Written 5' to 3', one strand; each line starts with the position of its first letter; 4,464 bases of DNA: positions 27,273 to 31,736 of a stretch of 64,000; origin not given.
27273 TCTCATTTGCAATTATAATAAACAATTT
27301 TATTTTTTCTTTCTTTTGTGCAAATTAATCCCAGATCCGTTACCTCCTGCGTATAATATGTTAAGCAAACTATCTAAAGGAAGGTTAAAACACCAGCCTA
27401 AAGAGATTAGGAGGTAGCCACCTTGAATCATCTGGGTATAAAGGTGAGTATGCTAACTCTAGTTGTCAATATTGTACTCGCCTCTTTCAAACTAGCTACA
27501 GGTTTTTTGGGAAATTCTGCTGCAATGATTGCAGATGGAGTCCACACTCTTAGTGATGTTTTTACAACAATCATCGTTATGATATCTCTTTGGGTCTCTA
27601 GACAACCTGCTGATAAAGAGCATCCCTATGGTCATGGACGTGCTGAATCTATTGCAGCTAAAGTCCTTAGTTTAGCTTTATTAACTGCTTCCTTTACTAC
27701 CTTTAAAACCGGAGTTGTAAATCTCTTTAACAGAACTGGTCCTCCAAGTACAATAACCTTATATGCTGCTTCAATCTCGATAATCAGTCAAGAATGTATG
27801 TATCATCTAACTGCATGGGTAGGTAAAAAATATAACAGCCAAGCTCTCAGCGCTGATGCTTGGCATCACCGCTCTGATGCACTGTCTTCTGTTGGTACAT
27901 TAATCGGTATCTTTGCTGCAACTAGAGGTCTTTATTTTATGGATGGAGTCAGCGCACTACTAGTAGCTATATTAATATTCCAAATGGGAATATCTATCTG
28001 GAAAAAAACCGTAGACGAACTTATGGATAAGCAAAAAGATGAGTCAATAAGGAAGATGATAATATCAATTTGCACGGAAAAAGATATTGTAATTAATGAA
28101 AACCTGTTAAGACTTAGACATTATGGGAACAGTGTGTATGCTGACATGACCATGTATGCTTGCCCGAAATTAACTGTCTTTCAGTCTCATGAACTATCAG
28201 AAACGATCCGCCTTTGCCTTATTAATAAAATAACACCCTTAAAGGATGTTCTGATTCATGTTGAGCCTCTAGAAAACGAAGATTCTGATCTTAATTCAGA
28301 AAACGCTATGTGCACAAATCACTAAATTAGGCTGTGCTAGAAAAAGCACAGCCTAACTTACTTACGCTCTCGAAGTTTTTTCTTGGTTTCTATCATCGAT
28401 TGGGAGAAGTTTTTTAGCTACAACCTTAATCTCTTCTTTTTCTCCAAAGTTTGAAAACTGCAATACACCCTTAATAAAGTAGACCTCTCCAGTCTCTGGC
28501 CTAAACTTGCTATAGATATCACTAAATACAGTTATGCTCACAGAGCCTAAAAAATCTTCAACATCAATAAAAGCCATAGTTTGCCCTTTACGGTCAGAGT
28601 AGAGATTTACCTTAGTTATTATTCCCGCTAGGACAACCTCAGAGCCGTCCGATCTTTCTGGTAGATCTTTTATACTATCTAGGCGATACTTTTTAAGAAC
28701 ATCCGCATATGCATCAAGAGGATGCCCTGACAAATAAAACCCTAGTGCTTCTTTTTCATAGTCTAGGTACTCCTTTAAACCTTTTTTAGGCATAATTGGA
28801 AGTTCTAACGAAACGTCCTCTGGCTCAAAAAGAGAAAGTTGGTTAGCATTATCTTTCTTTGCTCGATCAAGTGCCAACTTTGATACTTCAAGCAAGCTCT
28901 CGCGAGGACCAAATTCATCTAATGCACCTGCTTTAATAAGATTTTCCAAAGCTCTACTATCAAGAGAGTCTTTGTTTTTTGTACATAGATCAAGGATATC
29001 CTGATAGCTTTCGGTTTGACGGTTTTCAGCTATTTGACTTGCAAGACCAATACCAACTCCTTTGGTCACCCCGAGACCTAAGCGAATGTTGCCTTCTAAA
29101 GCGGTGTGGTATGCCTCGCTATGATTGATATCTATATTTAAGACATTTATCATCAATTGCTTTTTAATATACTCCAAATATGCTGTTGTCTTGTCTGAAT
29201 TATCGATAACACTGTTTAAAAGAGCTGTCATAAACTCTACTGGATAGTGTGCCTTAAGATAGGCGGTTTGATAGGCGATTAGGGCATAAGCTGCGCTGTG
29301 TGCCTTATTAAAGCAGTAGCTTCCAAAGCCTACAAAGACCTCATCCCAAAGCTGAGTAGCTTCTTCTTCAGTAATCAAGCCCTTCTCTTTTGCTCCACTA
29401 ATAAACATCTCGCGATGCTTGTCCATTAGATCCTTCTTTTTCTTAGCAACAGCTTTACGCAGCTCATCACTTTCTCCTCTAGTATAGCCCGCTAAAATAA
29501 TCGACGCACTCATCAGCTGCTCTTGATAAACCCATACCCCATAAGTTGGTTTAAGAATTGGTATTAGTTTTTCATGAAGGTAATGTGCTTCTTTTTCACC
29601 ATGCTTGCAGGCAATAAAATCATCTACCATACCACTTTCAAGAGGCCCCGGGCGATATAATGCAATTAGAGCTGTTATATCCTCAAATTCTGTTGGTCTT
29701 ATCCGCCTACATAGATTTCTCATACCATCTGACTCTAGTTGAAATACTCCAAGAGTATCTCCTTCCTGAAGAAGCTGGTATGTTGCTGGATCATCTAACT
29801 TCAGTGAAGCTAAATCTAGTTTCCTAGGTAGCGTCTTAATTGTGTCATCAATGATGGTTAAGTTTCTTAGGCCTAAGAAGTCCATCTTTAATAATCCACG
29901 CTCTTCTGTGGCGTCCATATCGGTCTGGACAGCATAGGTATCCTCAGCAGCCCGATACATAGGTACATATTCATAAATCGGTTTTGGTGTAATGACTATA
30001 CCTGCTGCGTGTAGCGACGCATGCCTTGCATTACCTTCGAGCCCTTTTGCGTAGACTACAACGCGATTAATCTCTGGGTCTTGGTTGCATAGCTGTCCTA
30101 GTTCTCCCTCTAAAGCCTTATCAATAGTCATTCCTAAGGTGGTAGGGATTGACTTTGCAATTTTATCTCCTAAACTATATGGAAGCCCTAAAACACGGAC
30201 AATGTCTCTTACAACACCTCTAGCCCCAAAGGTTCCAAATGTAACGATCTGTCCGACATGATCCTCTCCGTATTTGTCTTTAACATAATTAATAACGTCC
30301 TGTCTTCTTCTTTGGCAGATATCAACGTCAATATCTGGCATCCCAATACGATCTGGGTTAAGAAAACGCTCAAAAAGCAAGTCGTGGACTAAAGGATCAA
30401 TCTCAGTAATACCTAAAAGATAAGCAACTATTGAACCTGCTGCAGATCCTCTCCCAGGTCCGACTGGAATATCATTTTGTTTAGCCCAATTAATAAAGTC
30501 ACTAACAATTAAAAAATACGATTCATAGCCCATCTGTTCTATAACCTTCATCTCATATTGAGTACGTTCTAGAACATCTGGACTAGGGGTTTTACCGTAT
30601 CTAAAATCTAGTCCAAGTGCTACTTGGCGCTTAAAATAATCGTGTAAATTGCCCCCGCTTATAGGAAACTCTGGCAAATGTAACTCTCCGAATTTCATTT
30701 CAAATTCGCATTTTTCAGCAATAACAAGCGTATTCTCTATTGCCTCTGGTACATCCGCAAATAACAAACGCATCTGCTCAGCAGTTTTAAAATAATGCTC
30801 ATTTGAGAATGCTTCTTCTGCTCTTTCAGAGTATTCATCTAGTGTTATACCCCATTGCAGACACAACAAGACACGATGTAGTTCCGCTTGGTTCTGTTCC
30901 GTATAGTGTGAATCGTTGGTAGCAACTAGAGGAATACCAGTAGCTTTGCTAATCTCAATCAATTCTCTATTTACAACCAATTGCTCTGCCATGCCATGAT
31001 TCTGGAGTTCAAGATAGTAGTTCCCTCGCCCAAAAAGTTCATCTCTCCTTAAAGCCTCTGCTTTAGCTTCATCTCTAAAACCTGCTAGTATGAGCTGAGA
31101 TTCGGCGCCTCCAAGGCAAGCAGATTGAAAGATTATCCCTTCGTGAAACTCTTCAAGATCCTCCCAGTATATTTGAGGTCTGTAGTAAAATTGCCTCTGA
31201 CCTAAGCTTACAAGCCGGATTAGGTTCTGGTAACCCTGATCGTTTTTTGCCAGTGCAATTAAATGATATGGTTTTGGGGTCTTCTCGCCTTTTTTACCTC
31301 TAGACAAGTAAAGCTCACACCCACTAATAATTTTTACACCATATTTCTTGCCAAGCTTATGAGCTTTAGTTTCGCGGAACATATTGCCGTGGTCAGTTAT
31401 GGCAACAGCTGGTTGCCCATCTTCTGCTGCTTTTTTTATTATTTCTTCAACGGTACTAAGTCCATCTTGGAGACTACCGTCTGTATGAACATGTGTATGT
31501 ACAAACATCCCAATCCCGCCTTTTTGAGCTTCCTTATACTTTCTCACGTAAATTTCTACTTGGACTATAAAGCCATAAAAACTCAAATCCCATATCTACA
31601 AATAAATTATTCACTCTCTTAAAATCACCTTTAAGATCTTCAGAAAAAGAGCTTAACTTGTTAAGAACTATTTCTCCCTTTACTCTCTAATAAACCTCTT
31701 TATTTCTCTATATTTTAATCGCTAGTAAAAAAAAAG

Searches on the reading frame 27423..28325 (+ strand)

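Call 53: search_protein_families(library=pfam, proteins=[window:27423-28325:+], max_evalue=0.001)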
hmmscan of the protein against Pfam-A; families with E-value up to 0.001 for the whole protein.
window:27423-28325:+ (300 aa): 2 families
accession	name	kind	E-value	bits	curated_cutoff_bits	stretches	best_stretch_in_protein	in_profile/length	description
PF01545.26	Cation_efflux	-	1.4e-43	149.4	26.6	1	10-201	2-198/198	Cation efflux family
PF16916.11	ZT_dimer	-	7.2e-10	39.2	26.7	1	210-282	6-77/78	Dimerisation domain of Zinc Transporter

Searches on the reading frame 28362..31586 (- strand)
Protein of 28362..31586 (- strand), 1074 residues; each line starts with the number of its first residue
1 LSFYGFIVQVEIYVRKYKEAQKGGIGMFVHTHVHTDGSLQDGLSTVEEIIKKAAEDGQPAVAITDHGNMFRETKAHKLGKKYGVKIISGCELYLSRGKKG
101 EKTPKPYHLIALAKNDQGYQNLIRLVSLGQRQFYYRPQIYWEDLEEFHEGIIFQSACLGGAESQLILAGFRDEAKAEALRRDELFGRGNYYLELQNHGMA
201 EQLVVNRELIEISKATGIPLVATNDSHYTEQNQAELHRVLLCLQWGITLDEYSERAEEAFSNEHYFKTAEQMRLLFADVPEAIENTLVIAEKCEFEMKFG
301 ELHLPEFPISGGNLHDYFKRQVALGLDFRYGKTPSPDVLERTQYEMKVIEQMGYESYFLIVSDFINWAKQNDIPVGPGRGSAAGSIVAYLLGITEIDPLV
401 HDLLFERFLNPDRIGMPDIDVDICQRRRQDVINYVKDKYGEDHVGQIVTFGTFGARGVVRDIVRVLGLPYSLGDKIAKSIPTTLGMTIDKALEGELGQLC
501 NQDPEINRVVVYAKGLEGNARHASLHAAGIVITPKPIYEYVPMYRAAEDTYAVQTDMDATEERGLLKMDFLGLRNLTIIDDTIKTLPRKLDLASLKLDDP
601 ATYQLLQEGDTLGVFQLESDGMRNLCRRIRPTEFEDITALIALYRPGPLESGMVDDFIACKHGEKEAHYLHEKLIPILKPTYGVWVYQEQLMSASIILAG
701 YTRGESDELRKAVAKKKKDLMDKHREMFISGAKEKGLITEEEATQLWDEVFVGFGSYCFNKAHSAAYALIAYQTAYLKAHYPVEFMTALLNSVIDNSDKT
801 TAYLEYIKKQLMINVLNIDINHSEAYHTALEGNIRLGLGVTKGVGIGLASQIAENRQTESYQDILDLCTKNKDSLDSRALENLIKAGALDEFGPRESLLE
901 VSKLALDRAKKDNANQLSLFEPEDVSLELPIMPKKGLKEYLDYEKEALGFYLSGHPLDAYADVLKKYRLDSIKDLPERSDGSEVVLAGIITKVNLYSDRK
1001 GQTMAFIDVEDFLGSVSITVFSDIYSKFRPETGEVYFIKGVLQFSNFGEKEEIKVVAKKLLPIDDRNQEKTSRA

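Call 24: search_protein_families(library=pfam, proteins=[window:28362-31586:-], max_evalue=0.00001)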
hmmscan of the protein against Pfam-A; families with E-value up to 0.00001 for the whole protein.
window:28362-31586:- (1074 aa): 5 families
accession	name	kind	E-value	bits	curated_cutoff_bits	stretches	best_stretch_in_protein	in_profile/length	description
PF07733.18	DNA_pol3_alpha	-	2.1e-99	332.8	23.9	1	317-572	2-260/260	Bacterial DNA polymerase III alpha NTPase domain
PF17657.6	DNA_pol3_finger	-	3.7e-61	205.7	22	1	575-736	1-166/166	Bacterial DNA polymerase III alpha subunit finger domain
PF02811.25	PHP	-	1.4e-44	152.8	26.4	1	30-197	1-164/164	PHP domain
PF14579.12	HHH_6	-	1.2e-19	70.8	25.6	1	813-895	2-86/90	Helix-hairpin-helix motif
PF01336.31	tRNA_anti-codon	-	6.3e-09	36.1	27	1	984-1061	1-73/75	OB-fold nucleic acid binding domain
